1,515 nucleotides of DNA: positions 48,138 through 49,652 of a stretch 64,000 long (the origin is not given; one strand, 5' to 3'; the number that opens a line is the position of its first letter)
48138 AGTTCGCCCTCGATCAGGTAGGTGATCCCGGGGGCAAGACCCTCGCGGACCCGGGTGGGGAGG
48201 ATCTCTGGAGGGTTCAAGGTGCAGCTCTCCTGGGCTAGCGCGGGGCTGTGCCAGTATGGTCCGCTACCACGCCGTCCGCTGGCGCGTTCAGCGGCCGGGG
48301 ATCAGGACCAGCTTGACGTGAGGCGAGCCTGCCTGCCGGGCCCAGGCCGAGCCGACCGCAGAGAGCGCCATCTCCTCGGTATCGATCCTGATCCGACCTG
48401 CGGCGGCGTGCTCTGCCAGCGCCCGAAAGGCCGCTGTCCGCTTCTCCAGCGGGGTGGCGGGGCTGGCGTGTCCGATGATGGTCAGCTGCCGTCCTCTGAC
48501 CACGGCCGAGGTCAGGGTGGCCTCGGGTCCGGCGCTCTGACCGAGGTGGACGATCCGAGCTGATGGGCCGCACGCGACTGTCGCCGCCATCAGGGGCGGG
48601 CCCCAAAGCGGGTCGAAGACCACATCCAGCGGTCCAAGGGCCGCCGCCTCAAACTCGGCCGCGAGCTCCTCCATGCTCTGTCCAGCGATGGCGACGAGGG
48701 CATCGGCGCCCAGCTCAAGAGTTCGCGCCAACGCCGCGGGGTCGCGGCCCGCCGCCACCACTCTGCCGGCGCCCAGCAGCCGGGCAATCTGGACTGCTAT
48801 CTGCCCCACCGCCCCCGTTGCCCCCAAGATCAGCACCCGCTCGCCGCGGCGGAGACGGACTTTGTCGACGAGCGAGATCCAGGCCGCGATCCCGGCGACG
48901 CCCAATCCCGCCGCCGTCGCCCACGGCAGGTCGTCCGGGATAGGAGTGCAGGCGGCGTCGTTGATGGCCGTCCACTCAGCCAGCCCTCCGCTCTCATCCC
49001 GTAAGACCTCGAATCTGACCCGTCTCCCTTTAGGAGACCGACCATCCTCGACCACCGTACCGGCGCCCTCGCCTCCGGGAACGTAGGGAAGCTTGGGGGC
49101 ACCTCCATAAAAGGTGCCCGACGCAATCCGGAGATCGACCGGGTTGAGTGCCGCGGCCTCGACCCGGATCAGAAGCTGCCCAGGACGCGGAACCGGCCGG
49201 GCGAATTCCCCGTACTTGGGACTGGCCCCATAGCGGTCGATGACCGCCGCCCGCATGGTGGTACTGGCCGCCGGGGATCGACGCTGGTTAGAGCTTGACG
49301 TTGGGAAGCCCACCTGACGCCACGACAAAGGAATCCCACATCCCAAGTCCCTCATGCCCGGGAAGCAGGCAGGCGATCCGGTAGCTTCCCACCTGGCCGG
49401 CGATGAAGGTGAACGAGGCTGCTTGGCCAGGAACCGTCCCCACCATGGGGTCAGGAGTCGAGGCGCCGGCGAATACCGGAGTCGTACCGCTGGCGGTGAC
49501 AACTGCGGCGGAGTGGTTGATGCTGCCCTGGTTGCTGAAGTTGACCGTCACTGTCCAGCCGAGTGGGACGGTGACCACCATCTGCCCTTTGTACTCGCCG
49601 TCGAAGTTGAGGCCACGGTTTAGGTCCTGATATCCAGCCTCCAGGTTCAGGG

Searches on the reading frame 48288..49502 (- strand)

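Call 68: search_protein_families(library=pfam, proteins=[window:48288-49502:-], max_evalue=0.001)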
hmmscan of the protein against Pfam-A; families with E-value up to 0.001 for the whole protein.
window:48288-49502:- (404 aa): 3 families
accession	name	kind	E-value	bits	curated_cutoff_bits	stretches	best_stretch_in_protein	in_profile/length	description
PF00107.32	ADH_zinc_N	-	1.7e-12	47.8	31.8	1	231-349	1-116/129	Zinc-binding dehydrogenase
PF08240.17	ADH_N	-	2.9e-11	44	23.5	1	107-190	2-104/104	Alcohol dehydrogenase GroES-like domain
PF13602.12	ADH_zinc_N_2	-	0.0006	21.2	27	0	281-393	15-126/134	Zinc-binding dehydrogenase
